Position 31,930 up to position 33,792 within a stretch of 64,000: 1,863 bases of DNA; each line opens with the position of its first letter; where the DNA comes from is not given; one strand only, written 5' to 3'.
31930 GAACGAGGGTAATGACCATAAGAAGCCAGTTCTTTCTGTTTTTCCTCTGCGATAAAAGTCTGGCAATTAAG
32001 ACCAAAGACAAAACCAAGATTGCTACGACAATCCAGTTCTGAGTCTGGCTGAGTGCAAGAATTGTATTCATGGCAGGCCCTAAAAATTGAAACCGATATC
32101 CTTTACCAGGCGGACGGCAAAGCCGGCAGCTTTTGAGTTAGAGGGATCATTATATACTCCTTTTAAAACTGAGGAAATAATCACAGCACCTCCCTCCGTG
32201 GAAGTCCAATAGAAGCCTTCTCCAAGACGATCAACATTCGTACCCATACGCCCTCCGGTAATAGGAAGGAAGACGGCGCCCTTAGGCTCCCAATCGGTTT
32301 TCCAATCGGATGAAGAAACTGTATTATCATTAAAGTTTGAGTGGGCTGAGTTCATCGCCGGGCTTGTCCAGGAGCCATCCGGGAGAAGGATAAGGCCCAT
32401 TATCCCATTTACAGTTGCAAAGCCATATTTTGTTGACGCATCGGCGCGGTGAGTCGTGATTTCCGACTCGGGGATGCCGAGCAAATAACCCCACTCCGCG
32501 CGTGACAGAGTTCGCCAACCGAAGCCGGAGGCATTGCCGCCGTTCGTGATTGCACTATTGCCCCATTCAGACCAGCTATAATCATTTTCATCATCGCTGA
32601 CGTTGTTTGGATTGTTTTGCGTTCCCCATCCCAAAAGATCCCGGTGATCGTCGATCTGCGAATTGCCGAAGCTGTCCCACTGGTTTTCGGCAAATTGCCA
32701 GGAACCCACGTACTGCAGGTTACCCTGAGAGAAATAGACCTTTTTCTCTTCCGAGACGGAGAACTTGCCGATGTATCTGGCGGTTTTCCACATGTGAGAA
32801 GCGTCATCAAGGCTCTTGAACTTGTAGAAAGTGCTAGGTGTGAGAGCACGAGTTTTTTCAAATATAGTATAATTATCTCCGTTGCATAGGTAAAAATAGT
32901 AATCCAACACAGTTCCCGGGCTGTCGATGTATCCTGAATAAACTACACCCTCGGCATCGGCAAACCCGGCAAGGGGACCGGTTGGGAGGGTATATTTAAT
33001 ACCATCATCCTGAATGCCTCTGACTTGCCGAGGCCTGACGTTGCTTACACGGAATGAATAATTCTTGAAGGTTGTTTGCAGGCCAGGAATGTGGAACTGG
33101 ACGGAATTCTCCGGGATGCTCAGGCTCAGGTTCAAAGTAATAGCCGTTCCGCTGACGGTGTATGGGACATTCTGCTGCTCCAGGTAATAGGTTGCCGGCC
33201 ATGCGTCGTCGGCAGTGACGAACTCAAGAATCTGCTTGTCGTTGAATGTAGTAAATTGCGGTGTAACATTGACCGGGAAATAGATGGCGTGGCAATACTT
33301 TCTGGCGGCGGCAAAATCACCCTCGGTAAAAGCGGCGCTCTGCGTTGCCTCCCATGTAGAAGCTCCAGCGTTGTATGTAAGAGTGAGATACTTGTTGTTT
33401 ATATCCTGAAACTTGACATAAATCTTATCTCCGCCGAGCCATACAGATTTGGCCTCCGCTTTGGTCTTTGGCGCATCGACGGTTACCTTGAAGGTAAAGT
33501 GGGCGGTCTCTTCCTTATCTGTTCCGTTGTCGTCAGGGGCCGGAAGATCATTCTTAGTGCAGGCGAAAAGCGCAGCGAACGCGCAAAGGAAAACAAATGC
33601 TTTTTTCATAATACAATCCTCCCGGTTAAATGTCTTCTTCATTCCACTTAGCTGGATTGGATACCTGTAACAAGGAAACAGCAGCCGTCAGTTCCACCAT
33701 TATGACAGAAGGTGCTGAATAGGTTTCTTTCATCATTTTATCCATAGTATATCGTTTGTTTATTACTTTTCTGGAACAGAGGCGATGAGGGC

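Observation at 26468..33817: Compact operon of uncharacterised membrane proteins: two zinc-ribbon proteins bracket a 1259-aa giant, with a lectin-like lipoprotein and a mini-TM protein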

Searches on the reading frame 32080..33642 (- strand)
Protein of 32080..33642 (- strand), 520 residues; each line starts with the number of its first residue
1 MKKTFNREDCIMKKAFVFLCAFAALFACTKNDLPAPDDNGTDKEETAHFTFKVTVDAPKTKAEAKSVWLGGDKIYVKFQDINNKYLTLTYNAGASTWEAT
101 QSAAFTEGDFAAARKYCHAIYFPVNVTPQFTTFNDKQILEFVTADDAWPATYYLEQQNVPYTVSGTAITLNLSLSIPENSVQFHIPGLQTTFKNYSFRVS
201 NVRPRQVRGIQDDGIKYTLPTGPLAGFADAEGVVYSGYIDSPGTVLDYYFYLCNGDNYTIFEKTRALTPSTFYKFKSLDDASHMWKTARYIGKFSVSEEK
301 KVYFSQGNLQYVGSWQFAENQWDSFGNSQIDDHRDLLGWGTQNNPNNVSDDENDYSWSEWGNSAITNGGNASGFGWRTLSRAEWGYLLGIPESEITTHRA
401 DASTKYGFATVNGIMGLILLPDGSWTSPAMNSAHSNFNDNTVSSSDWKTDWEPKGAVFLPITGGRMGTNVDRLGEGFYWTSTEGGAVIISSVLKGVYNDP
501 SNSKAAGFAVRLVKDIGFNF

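Call 3: search_protein_families(library=pfam, proteins=[window:32080-33642:-], max_evalue=1)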
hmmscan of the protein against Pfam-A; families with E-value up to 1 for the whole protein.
window:32080-33642:- (520 aa): 2 families
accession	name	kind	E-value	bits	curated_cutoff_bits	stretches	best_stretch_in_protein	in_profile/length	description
PF07198.17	DUF1410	-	0.013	16.3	25.5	0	73-91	8-26/61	Protein of unknown function (DUF1410)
PF13306.12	LRR_5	-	0.15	12.4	27.7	1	247-319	50-122/127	BspA type Leucine rich repeat region (6 copies)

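Call 4: search_protein_families(library=ncbifam, proteins=[window:32080-33642:-], max_evalue=1)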
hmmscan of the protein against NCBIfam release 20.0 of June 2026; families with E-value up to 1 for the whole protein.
window:32080-33642:- (520 aa): 0 families

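Call 5: search_protein_families(library=padloc, proteins=[window:32080-33642:-], max_evalue=1)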
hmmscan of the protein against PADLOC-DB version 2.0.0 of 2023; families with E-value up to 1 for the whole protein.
window:32080-33642:- (520 aa): 0 families

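Call 19: search_protein_families(library=phrogs, proteins=[window:32080-33642:-], max_evalue=1)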
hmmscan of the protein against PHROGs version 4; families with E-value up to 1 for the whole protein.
window:32080-33642:- (520 aa): 0 families

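Call 59: find_homologous_proteins(query=window:32080-33609:-)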
Query window:32080-33609:- (509 aa): 2016 proteins with E <= 0.001 among 8000 candidates; the best 120 are listed.
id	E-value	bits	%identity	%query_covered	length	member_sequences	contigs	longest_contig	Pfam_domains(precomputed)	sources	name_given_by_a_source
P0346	0.0e+0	1188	100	100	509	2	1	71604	-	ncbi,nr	ncbi:MAG: hypothetical protein IKX26_00755 [Bacteroidales bacterium]|nr:hypothetical protein [Bacter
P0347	1.2e-279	946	82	100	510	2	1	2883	-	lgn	-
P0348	2.5e-275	932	79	100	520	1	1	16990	-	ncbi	-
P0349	1.5e-259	880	76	100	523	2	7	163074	-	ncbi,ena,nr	ncbi:MAG: hypothetical protein J5604_04470 [Bacteroidales bacterium]|nr:hypothetical protein [Bacter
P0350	9.3e-257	871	75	100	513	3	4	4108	-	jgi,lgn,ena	-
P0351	1.5e-151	524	51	99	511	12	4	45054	-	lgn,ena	-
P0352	2.6e-91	325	39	99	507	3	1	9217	-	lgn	-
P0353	1.3e-80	290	39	48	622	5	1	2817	-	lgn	-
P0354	2.1e-77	279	43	44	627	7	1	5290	PF26707.1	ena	-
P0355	1.2e-75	273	42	44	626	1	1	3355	PF26707.1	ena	-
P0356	1.4e-73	266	38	93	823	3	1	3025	PF18889.7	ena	-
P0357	2.6e-73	265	39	93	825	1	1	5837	PF18889.7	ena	-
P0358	3.0e-73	265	38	93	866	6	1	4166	PF18889.7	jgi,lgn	-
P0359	9.1e-70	254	34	52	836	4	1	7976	PF26707.1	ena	-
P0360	4.9e-69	251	38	46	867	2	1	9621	PF18998.7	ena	-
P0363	1.0e-66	244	42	44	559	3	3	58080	PF09603.16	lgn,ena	-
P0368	3.1e-58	216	34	44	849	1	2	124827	PF09603.16,PF26707.1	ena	-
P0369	3.8e-58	215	35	44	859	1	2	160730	PF09603.16,PF00301.26,PF26707.1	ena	-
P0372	3.0e-56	209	34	47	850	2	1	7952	PF09603.16,PF26707.1,PF07603.18,PF18675.8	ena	-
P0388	6.2e-49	185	43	44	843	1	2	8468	PF07603.18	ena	-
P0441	1.6e-43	167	40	44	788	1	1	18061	PF26707.1,PF07603.18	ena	-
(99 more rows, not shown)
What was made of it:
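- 32080..33609 (-): Gene A, a 509-aa lipoprotein (Cys17 lipobox). It is physically adjacent and probably co-transcribed here, but it is not a member of the conserved cassette. It is 100% identical to a Bacteroidales MAG protein, and its C-terminal module occurs in more than 2000 surface proteins (call 59).
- On DUF1566 / Fib_succ_major (gene A): A minority of homologues carry these domains elsewhere in their sequence (call 59).
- Closest known: DUF1566 / Fib_succ_major. Same: Some homologues that share this module also carry PF09603 or PF07603 (call 59).
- A belongs to a large family of modular surface proteins with more than 2000 members (call 59).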

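Call 60: find_encoding_contigs(protein=P0349, flank=9000, max_places=2)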
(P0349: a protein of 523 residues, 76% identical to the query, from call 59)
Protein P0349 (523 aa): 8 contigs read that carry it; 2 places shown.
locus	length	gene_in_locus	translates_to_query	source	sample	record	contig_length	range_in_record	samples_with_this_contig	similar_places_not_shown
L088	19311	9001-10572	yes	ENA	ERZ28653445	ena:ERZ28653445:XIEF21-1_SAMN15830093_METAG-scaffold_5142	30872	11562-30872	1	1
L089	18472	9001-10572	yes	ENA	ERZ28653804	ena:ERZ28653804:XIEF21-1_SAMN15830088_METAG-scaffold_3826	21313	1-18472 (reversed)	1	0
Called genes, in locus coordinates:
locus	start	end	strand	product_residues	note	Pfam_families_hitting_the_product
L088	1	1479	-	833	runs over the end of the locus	PF00488:MutS_V, PF01713:Smr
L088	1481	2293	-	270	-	PF02811:PHP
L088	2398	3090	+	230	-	PF00156:Pribosyltran (weak)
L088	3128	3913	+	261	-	PF19293:CdaA_N, PF02457:DAC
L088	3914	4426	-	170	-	-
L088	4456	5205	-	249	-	PF00255:GSHPx, PF00578:AhpC-TSA (weak), PF08534:Redoxin (faint)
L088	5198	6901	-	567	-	PF03577:Peptidase_C69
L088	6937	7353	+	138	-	-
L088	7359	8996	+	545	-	PF02368:Big_2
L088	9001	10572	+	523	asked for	-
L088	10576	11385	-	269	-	PF00378:ECH_1, PF16113:ECH_2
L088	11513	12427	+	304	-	-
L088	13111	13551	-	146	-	-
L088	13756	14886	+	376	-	PF01637:ATPase_2, PF13401:AAA_22 (weak)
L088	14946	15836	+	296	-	-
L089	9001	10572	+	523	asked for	-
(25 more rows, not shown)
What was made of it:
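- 32080..33609 (-): Its homologue lies in an unrelated context (call 60).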

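Call 61: find_encoding_contigs(protein=P0346, flank=9000, max_places=1)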
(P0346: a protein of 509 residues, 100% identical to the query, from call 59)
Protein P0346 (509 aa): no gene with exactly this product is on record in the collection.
